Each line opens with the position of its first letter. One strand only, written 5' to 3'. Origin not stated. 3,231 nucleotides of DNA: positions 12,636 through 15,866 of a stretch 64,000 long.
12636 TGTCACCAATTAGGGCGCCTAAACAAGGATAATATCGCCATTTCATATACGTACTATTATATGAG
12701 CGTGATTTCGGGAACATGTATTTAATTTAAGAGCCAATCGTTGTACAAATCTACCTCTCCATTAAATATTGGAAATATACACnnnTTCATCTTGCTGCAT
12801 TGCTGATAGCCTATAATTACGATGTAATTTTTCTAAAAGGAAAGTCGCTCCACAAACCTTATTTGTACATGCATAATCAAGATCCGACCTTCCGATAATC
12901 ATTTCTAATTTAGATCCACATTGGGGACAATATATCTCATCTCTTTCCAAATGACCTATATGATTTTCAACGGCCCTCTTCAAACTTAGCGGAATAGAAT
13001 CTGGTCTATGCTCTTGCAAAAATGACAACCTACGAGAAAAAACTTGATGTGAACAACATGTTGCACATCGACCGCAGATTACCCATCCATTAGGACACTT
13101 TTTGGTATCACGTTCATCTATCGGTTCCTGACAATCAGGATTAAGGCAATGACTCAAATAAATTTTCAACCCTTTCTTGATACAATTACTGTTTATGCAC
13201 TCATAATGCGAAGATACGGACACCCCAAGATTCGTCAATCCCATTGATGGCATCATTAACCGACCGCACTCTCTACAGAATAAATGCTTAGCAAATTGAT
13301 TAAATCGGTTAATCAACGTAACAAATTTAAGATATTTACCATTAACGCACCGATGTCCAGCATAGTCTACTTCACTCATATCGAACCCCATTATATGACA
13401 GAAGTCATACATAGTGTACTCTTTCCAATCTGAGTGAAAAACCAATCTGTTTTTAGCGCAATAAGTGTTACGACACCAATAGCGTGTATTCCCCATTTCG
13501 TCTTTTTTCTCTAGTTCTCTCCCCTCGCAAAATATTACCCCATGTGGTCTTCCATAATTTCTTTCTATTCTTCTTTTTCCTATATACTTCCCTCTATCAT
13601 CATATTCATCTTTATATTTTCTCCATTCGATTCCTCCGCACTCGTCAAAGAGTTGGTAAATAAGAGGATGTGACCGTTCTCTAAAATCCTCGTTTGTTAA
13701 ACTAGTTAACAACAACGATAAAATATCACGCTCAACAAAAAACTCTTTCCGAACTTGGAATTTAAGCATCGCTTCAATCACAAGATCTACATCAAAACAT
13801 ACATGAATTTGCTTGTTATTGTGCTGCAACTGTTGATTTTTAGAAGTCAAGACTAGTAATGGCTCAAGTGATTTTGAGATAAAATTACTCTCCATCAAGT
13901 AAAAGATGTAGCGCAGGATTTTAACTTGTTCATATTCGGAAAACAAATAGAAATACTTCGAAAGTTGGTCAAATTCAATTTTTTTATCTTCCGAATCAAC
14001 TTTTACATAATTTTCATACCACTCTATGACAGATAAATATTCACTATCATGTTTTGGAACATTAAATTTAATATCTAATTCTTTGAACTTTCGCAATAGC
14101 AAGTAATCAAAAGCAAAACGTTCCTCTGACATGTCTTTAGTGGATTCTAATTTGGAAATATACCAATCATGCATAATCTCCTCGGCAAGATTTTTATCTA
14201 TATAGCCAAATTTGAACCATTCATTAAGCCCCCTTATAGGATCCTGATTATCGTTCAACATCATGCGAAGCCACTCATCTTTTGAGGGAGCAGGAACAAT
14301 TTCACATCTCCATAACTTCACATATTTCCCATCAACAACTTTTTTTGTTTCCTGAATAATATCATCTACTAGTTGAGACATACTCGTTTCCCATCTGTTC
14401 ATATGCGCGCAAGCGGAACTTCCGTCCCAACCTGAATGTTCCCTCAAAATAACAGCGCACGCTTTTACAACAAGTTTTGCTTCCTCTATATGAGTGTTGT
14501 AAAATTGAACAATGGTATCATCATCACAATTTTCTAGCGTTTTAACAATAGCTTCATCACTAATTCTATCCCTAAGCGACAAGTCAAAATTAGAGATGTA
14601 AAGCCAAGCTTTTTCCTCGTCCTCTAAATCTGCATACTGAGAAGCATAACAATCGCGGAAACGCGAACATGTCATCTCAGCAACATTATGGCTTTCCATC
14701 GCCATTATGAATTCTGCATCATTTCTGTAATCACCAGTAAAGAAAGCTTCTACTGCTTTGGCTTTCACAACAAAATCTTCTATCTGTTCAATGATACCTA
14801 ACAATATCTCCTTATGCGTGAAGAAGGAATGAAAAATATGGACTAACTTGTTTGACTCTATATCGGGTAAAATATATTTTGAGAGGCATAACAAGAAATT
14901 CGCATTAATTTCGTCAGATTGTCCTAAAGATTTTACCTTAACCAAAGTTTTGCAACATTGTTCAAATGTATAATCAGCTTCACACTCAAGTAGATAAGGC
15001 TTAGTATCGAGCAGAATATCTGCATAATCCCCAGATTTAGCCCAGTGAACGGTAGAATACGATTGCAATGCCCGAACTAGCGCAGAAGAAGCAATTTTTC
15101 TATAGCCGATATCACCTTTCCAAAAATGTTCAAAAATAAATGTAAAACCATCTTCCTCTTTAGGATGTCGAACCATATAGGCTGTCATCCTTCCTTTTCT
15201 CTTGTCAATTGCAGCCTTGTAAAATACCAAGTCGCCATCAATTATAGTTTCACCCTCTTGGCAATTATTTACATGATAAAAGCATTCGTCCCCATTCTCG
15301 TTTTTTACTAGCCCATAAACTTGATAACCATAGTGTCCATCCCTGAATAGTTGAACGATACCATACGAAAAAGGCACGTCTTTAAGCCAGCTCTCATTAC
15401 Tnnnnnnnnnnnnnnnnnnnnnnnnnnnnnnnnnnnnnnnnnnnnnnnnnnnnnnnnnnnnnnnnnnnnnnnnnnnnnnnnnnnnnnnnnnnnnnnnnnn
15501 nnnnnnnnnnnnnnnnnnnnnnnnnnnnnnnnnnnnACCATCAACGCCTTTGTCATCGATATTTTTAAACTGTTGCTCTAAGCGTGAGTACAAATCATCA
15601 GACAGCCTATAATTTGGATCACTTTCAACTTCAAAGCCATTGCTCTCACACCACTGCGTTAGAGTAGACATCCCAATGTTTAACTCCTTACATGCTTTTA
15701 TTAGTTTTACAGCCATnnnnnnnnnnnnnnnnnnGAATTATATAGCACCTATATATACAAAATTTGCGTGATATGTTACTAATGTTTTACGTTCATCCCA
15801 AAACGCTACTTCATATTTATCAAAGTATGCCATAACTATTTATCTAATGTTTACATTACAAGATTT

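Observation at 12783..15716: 977-aa protein combining an IF2-N-like HTH, a cold-shock-like barrel and four zinc ribbons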

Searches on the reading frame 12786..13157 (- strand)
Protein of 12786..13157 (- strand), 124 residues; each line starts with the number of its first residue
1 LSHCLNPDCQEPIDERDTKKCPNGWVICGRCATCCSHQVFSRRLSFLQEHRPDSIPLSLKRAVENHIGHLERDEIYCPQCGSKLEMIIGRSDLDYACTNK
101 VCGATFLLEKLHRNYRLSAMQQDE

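Call 101: search_protein_families(library=pfam, proteins=[window:12786-13157:-], max_evalue=5)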
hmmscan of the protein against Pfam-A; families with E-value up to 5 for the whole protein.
window:12786-13157:- (124 aa): 13 families
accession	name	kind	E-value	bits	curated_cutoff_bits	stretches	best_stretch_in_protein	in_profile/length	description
PF03119.21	DNA_ligase_ZBD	-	0.0002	21.6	25.8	1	77-104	2-27/27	NAD-dependent DNA ligase C4 zinc finger domain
PF07191.17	Zn_ribbon_6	-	0.022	15.2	25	1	74-99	29-54/67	Double zinc ribbon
PF12837.12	Fer4_6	-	0.071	13.5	25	1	16-40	4-24/24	4Fe-4S binding domain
PF08271.17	Zn_Ribbon_TF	-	0.1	12.6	29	1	71-86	16-31/43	TFIIB zinc-binding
PF13248.11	Zn_ribbon_3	-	0.14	12.1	27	1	74-83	2-11/26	zinc-ribbon domain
PF13240.11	Zn_Ribbon_1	-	0.17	12.2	25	1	74-84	13-23/23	zinc-ribbon domain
PF13719.11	Zn_ribbon_5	-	0.29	11.4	29.3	1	75-83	3-11/37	zinc-ribbon domain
PF16503.10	zn-ribbon_14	-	0.3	11.1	34.9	1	95-114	8-27/32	Zinc-ribbon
PF09297.16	Zn_ribbon_NUD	-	0.34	11.1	24.8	1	76-88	5-17/32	NADH pyrophosphatase zinc ribbon domain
PF09723.15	Zn_ribbon_8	-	0.62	10.6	34.4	1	72-85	24-38/41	Zinc ribbon domain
PF01485.27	IBR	-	1.1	9.9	24.3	1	2-33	19-57/65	IBR domain, a half RING-finger domain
PF23903.1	Phage_zn_bind_2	-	1.3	9.4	27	1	70-84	27-41/44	Phage zinc binding domain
PF14354.12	Lar_restr_allev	-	2.1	9.1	28.6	1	77-105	6-34/58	Restriction alleviation protein Lar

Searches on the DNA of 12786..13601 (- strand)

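Call 109: search_dna_similar(query=L073:7807-9654:+, collection=ecoli_genomes, mode=near, max_rows=8)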
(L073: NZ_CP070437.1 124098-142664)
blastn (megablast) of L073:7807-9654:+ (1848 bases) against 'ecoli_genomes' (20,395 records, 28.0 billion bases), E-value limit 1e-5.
Records with a match: 265; places in all: 265; records where one place covers at least 80% of the query: 199.
Genomes with a match: 265 of 5426; with a place that covers at least 80% of the query: 199. Places per genome that has any: lowest 1, median 1, highest 1. On chromosomes: 265 places; on plasmids: 0.
Best place of each record, by identity: >=99% 9; 95-99% 256.
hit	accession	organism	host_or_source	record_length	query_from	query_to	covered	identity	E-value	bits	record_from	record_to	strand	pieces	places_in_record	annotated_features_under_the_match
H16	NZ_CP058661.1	Escherichia coli strain 005008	Homo sapiens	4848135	1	1848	100%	99.4%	0e+0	3347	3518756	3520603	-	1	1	cold shock domain-containing protein | YecA family protein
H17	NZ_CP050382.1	Escherichia coli strain 52148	Homo sapiens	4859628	1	1848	100%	99.4%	0e+0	3347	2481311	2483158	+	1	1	cold shock domain-containing protein | YecA family protein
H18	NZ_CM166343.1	Escherichia coli strain CH10268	Homo sapiens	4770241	1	1848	100%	99.4%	0e+0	3347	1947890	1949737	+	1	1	cold shock domain-containing protein | YecA/YgfB family protein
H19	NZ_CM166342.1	Escherichia coli strain CH10468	Homo sapiens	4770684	1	1848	100%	99.4%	0e+0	3347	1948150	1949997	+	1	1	cold shock domain-containing protein | YecA/YgfB family protein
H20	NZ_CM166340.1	Escherichia coli strain CH10982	Homo sapiens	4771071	1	1848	100%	99.4%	0e+0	3347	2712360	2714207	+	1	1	cold shock domain-containing protein | YecA/YgfB family protein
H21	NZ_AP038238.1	Escherichia coli strain HCM-25C-3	Gallus gallus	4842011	1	1848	100%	99.0%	0e+0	3314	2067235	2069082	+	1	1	cold-shock protein | YecA/YgfB family protein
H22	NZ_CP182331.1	Escherichia coli strain A65EC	-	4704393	1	1848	100%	98.7%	0e+0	3280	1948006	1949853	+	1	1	cold shock domain-containing protein | YecA family protein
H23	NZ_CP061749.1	Escherichia coli O15:H12 strain 2273-PO3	Ovis aries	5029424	1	1848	100%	98.5%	0e+0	3258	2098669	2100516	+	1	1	cold shock domain-containing protein | YecA family protein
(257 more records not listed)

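Call 110: get_annotated_region(hit=H16, flank=10000)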
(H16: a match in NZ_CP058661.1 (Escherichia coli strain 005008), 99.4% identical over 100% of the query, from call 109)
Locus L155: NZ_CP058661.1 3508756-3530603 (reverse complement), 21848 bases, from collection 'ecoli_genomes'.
description: Escherichia coli strain 005008 chromosome, complete genome
organism: Escherichia coli strain 005008 (NCBI taxid 562)
replicon: chromosome; assembly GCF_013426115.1
host: Homo sapiens; source: abdominal drainage; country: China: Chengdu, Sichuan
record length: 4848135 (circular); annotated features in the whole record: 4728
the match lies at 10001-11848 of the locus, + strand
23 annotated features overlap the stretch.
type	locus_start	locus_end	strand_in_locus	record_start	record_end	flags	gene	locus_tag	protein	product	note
CDS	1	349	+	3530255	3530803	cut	pgsA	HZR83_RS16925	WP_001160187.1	CDP-diacylglycerol--glycerol-3-phosphate 3-phosphatidyltransferase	-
tRNA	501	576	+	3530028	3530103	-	-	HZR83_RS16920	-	tRNA-Gly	-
tRNA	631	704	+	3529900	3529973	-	-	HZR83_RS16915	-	tRNA-Cys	-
tRNA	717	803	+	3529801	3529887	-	-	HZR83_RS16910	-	tRNA-Leu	-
CDS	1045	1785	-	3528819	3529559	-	-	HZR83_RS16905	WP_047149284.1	hypothetical protein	-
CDS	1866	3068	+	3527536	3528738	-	-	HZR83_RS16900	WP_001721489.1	site-specific integrase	-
CDS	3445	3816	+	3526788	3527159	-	-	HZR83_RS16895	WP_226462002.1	hypothetical protein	-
CDS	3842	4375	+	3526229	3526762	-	-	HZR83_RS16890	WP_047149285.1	hypothetical protein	-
CDS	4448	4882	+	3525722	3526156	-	-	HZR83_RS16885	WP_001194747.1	DUF2787 family protein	-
CDS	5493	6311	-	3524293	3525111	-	-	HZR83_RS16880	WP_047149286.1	DUF726 domain-containing protein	-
CDS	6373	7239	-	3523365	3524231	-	-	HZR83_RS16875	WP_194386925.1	helix-turn-helix transcriptional regulator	-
CDS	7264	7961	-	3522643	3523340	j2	-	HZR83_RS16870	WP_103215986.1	IS1-like element IS1A family transposase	programmed frameshift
CDS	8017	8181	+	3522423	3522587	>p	-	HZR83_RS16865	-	type I restriction-modification system subunit M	incomplete; partial in the middle of a contig; missing N-terminus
CDS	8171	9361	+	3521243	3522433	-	-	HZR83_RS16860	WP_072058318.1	restriction endonuclease subunit S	-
CDS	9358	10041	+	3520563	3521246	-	-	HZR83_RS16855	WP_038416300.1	YecA family protein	-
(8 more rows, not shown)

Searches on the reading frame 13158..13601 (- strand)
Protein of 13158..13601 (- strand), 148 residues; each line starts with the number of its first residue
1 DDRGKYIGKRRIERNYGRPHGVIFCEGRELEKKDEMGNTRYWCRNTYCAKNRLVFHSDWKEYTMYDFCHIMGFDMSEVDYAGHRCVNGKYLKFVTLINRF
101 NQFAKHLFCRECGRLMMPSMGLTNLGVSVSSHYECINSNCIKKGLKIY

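Call 101: search_protein_families(library=pfam, proteins=[window:13158-13601:-], max_evalue=5)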
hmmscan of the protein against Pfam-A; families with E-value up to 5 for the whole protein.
window:13158-13601:- (148 aa): 1 family
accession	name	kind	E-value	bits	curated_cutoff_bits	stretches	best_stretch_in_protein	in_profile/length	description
PF07055.18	Eno-Rase_FAD_bd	-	0.017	15.9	25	1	56-81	37-61/64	Enoyl reductase FAD binding domain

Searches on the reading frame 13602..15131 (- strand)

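Call 101: search_protein_families(library=pfam, proteins=[window:13602-15131:-], max_evalue=5)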
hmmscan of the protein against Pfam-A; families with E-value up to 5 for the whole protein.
window:13602-15131:- (510 aa): 2 families
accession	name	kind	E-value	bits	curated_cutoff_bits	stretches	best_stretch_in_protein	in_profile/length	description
PF11701.14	UNC45-central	-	0.11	12.9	25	1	58-134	1-71/154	Myosin-binding striated muscle assembly central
PF03632.21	Glyco_hydro_65m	-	2.6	7.3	27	1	88-184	214-309/371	Glycosyl hydrolase family 65 central catalytic domain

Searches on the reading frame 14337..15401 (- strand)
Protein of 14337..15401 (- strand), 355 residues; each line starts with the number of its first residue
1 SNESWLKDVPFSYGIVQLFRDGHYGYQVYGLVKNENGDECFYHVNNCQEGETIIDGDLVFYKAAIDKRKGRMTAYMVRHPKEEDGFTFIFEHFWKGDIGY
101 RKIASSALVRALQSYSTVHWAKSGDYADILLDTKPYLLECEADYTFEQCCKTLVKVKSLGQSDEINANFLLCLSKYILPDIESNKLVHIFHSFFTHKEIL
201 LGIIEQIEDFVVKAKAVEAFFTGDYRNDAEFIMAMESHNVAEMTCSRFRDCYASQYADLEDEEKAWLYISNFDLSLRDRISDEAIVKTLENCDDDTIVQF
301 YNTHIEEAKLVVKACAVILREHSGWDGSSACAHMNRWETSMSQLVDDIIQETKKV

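Call 77: find_homologous_proteins(query=A7, max_evalue=0.001)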
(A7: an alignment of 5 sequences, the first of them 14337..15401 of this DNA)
Query A7 (5 sequences) (355 aa, profile of the alignment): 3 proteins with E <= 0.001 among 3453 candidates.
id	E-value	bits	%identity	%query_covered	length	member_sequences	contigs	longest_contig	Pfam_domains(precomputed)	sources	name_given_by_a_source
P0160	1.7e-144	500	25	97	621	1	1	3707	PF14487.13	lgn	-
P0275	3.9e-116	406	27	97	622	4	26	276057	PF14487.13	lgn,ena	-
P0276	2.0e-114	401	26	97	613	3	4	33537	PF14487.13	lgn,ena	-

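Call 78: find_encoding_contigs(protein=P0275, flank=7000, max_places=5)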
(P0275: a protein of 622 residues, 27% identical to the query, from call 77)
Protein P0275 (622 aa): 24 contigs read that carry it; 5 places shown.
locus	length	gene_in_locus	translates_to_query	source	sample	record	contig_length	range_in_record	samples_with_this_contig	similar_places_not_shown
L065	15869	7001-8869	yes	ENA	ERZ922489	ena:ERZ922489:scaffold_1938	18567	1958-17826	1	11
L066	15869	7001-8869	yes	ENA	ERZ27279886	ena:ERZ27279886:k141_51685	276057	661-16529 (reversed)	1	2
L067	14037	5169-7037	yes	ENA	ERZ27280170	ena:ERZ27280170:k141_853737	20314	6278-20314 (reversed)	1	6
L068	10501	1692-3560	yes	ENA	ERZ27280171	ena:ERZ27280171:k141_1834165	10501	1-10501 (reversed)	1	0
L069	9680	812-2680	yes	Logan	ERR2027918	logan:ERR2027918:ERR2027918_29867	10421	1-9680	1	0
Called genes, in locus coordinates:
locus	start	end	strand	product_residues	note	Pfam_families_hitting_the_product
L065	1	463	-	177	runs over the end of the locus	-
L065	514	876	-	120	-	-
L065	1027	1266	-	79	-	-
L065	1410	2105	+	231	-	PF13310:Virulence_RhuM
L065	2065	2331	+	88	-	PF13310:Virulence_RhuM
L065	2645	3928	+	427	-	PF13173:AAA_14, PF13635:DUF4143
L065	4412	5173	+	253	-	PF17194:AbiEi_3_N, PF11459:AbiEi_3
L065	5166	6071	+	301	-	PF08843:AbiEii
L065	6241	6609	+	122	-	-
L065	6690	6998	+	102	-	-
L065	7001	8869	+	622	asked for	PF14487:DarT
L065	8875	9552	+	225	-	PF22075:DUF6939, PF22397:NADAR-DarT1 (weak)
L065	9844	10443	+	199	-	-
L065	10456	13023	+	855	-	-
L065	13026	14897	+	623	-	PF13086:AAA_11, PF01443:Viral_helicase1 (faint), PF13245:AAA_19, PF13604:AAA_30, PF13086:AAA_11, PF13087:AAA_12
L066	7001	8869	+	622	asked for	PF14487:DarT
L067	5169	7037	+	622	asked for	PF14487:DarT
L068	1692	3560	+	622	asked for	PF14487:DarT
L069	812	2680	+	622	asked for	PF14487:DarT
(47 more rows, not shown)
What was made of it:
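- P0275 is followed 6 nt later by a NADAR-DarT1-type gene and lies next to AbiEi/AbiEii (call 78). Sister proteins place a bona fide toxin (DarT) with a NADAR antitoxin in the equivalent C-terminal position (calls 77, 78). Sister proteins with the same N-part are DarT toxins paired with an ADP-ribose-removing NADAR (calls 77, 78).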

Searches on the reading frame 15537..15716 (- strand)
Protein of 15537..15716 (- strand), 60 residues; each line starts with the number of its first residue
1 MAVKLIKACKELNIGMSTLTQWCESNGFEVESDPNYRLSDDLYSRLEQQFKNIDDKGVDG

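Call 101: search_protein_families(library=pfam, proteins=[window:15537-15716:-], max_evalue=5)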
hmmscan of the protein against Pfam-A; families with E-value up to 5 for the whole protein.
window:15537-15716:- (60 aa): 5 families
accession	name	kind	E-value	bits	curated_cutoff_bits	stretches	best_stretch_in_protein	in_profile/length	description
PF16805.11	Trans_coact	-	0.0034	17.6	25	1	16-49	24-56/73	Phage late-transcription coactivator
PF02042.20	RWP-RK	-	0.0066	16.8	29.3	1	3-27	13-37/49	RWP-RK domain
PF04218.19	CENP-B_N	-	0.075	13.1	21.2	1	10-24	30-44/53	CENP-B N-terminal DNA-binding domain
PF18840.6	LPD25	-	0.13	13.4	27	1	20-57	10-47/97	Large polyvalent protein associated domain 25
PF09494.16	Slx4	-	0.21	12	24.8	1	12-27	40-55/60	Slx4 endonuclease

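Call 103: search_solved_structures(query=A10, max_evalue=10, show_alignments=3)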
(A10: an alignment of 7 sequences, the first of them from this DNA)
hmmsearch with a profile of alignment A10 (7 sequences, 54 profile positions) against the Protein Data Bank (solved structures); distinct sequences matched with E-value up to 10: 5.
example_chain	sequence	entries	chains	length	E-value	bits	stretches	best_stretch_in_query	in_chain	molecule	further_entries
4zdt_B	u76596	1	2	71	0.36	13.8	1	9-27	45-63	Structure-specific endonuclease subunit slx4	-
6mzn_A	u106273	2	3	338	0.57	13.1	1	11-52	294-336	Transforming growth factor beta receptor III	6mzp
9b9f_E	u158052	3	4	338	0.6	13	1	11-52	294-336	Transforming growth factor beta receptor type-3 | Transforming growth factor beta receptor III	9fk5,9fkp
9eit_H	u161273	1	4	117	1.2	12.1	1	17-33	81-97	NCS.1 Heavy Chain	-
9eje_H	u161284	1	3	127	1.3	11.9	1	17-33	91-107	NCS.1 Heavy Chain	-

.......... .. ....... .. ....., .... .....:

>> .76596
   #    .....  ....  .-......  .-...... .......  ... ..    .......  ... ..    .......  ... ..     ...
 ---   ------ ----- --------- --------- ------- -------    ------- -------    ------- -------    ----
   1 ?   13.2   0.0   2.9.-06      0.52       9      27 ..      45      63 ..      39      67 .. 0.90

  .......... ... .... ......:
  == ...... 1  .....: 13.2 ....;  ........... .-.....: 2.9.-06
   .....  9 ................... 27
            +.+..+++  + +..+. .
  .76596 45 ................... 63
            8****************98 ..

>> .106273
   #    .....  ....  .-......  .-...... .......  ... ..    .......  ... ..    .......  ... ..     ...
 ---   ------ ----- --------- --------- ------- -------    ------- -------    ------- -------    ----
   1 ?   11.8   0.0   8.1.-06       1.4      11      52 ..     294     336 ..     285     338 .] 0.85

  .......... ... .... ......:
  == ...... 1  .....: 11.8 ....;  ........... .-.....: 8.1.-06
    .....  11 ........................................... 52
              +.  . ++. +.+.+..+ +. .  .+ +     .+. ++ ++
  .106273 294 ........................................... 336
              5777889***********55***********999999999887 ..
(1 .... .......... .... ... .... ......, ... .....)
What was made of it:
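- On IF2_N (Pfam PF04760) / IF-2 N-terminal domain: A profile of seven N-termini finds no IF-2 chain in the PDB at E<=10 (call 103).
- Closest known: IF-2 N-terminal domain. Different: The Pfam IF2_N model and a PDB profile search do not connect this domain to E. coli IF2N (calls 101, 103).
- The Pfam IF2_N model and a PDB profile search both fail to link them (calls 101, 103).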
